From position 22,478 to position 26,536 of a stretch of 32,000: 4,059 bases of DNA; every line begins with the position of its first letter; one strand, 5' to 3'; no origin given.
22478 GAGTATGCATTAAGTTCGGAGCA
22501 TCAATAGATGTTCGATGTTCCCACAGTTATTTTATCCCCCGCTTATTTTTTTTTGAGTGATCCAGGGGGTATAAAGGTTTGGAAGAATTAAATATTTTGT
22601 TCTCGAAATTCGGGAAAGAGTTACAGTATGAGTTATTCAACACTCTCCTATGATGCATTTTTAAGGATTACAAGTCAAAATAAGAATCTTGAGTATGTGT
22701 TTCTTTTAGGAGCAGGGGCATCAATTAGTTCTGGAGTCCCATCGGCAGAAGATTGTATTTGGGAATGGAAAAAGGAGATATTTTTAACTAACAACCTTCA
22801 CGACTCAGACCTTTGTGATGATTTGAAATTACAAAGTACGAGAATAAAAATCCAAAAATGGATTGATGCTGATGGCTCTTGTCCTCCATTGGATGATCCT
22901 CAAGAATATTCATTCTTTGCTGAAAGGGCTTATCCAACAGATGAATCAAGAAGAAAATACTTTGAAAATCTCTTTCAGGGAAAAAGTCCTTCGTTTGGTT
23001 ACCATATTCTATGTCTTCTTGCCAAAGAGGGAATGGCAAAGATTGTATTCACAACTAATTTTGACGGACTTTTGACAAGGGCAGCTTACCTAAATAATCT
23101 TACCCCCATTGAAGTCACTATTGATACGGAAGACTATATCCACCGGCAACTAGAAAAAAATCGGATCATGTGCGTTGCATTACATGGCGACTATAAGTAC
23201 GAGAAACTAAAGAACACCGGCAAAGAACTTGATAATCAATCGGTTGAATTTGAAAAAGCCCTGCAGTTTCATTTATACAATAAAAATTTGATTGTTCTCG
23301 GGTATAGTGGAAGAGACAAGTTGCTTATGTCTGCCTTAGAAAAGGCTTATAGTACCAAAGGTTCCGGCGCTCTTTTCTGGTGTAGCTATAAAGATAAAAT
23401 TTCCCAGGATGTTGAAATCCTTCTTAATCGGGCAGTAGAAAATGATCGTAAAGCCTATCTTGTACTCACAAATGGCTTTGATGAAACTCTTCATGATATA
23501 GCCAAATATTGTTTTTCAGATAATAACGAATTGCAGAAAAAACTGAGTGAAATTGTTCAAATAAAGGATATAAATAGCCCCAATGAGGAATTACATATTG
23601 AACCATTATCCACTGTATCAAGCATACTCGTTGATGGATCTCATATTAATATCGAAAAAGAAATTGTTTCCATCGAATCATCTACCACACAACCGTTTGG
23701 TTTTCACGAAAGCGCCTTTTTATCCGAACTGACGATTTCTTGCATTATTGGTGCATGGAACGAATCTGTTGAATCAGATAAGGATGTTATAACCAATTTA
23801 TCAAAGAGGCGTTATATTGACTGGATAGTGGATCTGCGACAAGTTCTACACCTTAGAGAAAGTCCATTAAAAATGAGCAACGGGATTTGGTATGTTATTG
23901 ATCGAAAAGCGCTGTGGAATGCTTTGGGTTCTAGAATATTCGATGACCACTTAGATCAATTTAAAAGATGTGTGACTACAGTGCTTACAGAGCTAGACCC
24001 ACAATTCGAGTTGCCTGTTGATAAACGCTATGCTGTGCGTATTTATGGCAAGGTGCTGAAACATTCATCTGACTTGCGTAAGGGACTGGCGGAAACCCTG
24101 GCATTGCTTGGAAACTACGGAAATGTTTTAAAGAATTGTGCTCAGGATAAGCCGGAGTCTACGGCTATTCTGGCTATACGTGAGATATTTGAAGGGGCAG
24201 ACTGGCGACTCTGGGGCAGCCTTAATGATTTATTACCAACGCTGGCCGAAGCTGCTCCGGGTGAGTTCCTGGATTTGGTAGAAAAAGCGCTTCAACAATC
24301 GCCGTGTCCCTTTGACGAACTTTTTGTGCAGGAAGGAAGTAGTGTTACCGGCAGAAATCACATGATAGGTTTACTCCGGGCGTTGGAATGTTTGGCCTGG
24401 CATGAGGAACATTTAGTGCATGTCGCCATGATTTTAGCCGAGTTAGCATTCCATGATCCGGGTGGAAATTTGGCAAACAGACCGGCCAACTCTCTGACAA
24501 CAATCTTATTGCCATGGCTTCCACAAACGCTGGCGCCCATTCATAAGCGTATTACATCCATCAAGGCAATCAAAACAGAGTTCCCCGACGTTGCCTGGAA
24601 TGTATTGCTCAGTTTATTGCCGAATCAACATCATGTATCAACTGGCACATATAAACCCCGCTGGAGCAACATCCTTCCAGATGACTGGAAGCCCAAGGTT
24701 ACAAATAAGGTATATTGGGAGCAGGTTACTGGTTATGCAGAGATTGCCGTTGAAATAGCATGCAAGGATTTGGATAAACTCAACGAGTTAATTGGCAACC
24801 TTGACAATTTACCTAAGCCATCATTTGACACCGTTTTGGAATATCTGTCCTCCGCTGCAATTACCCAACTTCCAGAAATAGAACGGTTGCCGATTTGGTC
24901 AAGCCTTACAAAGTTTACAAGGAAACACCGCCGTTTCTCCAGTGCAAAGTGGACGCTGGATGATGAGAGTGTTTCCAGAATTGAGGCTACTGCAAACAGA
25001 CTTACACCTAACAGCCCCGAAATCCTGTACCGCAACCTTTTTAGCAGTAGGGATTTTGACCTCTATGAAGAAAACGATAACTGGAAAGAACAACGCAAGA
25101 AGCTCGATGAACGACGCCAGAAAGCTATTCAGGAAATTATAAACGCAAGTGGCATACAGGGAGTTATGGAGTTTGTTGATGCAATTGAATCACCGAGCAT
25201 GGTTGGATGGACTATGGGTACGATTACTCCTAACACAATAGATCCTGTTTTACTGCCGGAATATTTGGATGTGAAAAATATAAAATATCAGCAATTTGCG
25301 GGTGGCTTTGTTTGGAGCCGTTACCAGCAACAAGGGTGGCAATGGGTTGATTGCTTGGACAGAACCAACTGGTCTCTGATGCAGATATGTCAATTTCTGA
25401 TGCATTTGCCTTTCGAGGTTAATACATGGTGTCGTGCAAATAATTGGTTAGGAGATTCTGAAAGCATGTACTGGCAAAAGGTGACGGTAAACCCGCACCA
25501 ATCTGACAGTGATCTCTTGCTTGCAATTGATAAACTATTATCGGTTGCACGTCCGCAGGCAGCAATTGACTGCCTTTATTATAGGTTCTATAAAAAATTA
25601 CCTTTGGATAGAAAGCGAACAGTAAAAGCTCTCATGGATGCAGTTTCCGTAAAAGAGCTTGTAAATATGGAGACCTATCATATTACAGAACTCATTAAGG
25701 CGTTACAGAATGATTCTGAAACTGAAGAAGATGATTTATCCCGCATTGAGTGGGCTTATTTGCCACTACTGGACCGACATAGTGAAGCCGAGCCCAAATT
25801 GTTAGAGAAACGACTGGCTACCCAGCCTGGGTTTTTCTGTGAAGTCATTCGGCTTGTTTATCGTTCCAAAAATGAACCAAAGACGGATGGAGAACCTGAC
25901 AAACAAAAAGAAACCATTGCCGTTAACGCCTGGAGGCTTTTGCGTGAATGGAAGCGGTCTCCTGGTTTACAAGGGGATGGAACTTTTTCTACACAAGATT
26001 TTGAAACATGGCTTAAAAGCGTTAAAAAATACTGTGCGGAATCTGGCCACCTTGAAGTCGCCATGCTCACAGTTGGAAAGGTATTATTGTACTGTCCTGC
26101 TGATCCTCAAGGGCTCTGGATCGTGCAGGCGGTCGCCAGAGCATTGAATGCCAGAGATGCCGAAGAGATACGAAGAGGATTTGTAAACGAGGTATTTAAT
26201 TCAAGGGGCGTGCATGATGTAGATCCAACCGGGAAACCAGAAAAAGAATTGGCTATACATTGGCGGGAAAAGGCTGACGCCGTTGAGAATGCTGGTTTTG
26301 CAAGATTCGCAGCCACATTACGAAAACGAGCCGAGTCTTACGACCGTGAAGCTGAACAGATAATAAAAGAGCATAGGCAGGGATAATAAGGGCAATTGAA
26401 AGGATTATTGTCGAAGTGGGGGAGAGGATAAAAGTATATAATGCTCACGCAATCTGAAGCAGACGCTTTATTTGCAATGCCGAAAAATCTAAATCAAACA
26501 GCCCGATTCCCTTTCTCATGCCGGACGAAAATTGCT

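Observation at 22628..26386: Stand-alone 1252-aa SIR2-domain protein with a ~950-aa unassignable helical C-terminus: candidate DSR-like NAD+-depleting defence system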

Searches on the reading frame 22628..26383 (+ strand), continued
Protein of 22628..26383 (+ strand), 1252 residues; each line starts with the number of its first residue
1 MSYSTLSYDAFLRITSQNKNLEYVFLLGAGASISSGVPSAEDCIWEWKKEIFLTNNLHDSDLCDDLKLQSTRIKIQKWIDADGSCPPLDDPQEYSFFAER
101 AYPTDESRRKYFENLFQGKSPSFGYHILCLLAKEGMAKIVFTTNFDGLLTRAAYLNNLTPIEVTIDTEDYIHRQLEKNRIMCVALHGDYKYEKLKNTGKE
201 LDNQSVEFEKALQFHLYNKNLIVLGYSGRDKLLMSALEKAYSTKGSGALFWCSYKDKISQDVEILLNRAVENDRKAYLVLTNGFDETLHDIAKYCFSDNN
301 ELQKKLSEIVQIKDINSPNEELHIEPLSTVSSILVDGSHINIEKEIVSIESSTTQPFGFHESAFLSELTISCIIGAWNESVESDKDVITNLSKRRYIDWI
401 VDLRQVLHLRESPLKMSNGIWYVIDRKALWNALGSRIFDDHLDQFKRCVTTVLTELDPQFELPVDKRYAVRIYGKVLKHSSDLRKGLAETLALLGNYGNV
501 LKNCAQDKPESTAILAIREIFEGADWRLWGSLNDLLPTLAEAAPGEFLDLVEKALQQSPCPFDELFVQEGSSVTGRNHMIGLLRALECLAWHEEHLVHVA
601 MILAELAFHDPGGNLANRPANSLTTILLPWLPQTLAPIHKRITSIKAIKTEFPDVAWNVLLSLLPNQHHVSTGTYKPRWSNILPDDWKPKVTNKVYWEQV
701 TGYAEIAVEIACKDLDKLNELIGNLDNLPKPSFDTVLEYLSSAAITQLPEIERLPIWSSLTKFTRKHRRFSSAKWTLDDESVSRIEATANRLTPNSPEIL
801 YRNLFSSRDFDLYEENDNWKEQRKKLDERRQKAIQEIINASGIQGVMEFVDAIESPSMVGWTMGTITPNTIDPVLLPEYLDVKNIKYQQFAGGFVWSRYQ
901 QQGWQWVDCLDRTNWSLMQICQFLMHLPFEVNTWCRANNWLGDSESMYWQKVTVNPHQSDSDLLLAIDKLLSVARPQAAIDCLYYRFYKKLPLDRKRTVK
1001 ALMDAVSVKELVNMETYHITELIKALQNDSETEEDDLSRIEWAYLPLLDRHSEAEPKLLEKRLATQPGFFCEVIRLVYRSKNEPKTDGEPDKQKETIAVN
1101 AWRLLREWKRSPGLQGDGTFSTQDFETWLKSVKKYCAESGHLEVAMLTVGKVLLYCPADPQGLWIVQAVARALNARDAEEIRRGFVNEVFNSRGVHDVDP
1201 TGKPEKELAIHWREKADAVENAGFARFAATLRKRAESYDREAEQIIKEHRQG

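Call 87: find_homologous_proteins(query=L095:4009-8133:+, max_evalue=0.001)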
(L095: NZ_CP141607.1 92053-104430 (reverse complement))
Query L095:4009-8133:+ (1375 aa): 1297 proteins with E <= 0.001 among 8000 candidates; the best 120 are listed.
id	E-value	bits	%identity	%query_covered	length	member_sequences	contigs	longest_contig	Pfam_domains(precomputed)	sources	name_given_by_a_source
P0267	0.0e+0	2854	91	100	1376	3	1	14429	PF05057.21,PF12697.14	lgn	-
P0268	0.0e+0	2522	80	99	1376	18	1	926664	PF12697.14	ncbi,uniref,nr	ncbi:hypothetical protein C3454_06780 [Citrobacter europaeus]|uniref:esterase/lipase family protein 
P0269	0.0e+0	2516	80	100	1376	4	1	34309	PF05057.21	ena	-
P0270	0.0e+0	2469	98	81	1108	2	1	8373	PF05057.21,PF12697.14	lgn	-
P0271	0.0e+0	2411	76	100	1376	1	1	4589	-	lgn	-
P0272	0.0e+0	1213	44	100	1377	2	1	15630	PF05057.21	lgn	-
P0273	0.0e+0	1208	42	100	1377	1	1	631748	PF05057.21,PF07819.20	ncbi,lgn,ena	-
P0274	0.0e+0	1198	41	99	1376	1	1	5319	-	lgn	-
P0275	0.0e+0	1181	43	100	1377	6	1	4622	-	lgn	-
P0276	0.0e+0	1180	42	100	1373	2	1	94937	PF05057.21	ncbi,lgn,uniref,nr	ncbi:hypothetical protein HNS33_21995 [Enterobacter roggenkampii]|uniref:DUF676 domain-containing pr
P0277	0.0e+0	1178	43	100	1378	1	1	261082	-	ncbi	ncbi:esterase/lipase family protein [Rahnella aceris]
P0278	0.0e+0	1159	41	100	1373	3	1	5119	-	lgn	-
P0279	0.0e+0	1153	42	100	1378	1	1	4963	PF02089.22,PF05057.21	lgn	-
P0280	0.0e+0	1139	42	100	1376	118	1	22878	-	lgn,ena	-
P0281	0.0e+0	1132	41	100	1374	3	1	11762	PF07819.20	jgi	-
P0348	4.3e-248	845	38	90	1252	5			PF05057.21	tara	tara:strand:+ start:3392 stop:7150 length:3759 start_codon:yes stop_codon:yes gene_type:complete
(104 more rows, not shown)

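Call 108: find_encoding_contigs(protein=P0007, flank=5000, max_places=2)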
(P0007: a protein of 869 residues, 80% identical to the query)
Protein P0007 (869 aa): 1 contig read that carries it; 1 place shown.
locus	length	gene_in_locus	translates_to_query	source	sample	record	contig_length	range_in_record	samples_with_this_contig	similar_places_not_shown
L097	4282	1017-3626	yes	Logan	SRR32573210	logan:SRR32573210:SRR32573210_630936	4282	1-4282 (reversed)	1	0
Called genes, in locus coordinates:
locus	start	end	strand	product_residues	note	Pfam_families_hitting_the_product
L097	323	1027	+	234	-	-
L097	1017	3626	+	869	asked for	-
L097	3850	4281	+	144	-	?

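Call 109: find_encoding_contigs(protein=P0022, flank=9000, max_places=2)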
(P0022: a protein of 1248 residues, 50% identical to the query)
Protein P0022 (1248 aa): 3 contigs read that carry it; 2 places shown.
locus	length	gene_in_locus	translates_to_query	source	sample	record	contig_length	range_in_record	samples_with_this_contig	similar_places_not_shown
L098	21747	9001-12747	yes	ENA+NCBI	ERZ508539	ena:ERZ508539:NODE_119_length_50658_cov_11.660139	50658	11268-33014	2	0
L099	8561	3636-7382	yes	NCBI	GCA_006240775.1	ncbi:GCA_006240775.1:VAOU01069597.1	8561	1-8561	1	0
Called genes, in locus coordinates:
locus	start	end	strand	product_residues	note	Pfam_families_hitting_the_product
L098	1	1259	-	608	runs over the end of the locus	PF00009:GTP_EFTU, PF01926:MMR_HSR1 (faint), PF22042:EF-G_D2, PF03144:GTP_EFTU_D2, PF00679:EFG_C, PF21018:BipA_C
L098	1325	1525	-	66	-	PF04102:SlyX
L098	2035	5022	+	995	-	PF18339:Tudor_1_RapA, PF18337:Tudor_RapA, PF00176:SNF2-rel_dom, PF00270:DEAD, PF04851:ResIII, PF00271:Helicase_C, PF12137:RapA_C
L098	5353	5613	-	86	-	PF14384:BrnA_antitoxin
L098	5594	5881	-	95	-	PF04365:BrnT_toxin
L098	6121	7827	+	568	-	PF12161:HsdM_N, PF02384:N6_Mtase, PF05175:MTS (weak)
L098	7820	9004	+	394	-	PF01420:Methylase_S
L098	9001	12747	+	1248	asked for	PF13289:SIR2_2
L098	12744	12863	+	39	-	-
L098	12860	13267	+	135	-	PF22016:DUF6933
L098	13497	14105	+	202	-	PF19570:DUF6088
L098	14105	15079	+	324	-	PF08843:AbiEii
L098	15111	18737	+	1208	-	PF04313:HSDR_N, PF04480:DUF559, PF18741:MTES_1575 (weak), PF04851:ResIII, PF18766:SWI2_SNF2, PF22679:T1R_D3-like, PF11867:T1RH-like_C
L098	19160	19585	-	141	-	PF00472:RF-1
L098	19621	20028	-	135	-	PF01844:HNH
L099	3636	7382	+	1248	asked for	PF13289:SIR2_2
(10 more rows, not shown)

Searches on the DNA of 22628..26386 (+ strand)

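Call 8: search_dna_similar(query=window:22628-26386:+, collection=ecoli_genomes, mode=near, max_rows=15)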
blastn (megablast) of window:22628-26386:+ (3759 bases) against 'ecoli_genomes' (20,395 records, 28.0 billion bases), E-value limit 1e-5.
No match.

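Call 104: search_dna_similar(query=L056:9200-12739:+, collection=ecoli_genomes, mode=distant, max_rows=10)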
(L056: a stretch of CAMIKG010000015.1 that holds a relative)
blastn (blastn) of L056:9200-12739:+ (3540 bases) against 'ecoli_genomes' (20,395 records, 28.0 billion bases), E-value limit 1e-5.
Records with a match: 8; places in all: 9; records where one place covers at least 80% of the query: 7.
Genomes with a match: 8 of 5426; with a place that covers at least 80% of the query: 7. Places per genome that has any: lowest 1, median 1, highest 2. On chromosomes: 9 places; on plasmids: 0.
Best place of each record, by identity: 60-80% 8.
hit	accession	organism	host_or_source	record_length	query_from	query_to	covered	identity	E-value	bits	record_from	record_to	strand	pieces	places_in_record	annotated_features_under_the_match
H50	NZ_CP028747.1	Escherichia coli strain A28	Tachyglossus aculeatus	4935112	1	3505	99%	69.1%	0e+0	1397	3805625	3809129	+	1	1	hypothetical protein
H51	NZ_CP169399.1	Escherichia coli strain MFDS1022581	Animal source foods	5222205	1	3505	99%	69.1%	0e+0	1397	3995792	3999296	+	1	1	hypothetical protein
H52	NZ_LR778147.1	Escherichia coli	sediment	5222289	1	3505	99%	69.1%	0e+0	1397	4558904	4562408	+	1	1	hypothetical protein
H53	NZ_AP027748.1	Escherichia coli strain 2017.02.03CC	Homo sapiens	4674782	1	3505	99%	69.1%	0e+0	1393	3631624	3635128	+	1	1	hypothetical protein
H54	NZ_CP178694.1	Escherichia coli strain VTB97432v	Chicken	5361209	1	3505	99%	69.1%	0e+0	1393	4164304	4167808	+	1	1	hypothetical protein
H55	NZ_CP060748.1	Escherichia coli strain EC96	Homo sapiens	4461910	1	3505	99%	69.1%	0e+0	1388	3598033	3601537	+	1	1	hypothetical protein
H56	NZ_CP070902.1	Escherichia coli strain 99COLEC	Homo sapiens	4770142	1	3505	99%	69.1%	0e+0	1388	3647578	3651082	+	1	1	hypothetical protein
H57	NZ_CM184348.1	Escherichia coli strain ES4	Aquarana catesbeiana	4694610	2074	3505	40%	67.1%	7e-117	432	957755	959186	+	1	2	hypothetical protein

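Call 105: get_annotated_region(hit=H50, flank=12000)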
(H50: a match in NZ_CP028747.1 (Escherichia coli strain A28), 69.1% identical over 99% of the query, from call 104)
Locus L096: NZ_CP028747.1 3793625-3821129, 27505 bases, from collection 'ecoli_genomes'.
description: Escherichia coli strain A28 chromosome, complete genome
organism: Escherichia coli strain A28 (NCBI taxid 562)
replicon: chromosome; assembly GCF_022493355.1
host: Tachyglossus aculeatus; source: feces; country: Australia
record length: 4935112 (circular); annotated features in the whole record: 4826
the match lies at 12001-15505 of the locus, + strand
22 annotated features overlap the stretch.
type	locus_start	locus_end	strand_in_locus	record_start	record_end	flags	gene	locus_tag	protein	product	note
CDS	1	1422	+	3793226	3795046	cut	-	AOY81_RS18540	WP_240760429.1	phage tail protein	-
CDS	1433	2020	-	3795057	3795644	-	-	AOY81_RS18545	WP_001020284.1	acyltransferase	-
CDS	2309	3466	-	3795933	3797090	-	intS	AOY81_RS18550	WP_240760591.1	prophage integrase IntS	-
CDS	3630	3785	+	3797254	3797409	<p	-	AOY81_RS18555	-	YkgJ family cysteine cluster protein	incomplete; partial in the middle of a contig; missing N-terminus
CDS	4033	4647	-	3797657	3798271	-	yagU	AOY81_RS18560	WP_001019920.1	YagU family protein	-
CDS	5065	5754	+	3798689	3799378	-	paoA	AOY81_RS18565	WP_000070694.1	aldehyde dehydrogenase iron-sulfur subunit PaoA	-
CDS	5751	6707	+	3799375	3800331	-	paoB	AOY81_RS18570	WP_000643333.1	aldehyde oxidoreductase FAD-binding subunit PaoB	-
CDS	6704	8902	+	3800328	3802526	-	paoC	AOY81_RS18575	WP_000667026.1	aldehyde oxidoreductase molybdenum-binding subunit PaoC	-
CDS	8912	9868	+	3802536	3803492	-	paoD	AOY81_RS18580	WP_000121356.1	molybdenum cofactor insertion chaperone PaoD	-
CDS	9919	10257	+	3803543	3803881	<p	-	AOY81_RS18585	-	LysR substrate-binding domain-containing protein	incomplete; partial in the middle of a contig; missing N-terminus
CDS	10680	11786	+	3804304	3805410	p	-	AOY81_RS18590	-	IS3-like element ISSen4 family transposase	frameshifted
CDS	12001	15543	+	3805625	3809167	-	-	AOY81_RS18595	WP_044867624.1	hypothetical protein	-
CDS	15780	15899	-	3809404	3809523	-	-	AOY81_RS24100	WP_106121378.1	capsid protein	-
CDS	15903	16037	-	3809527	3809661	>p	-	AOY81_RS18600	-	tail fiber assembly protein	incomplete; partial in the middle of a contig; missing N-terminus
CDS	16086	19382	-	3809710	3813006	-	-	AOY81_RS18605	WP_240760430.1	prophage tail fiber N-terminal domain-containing protein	-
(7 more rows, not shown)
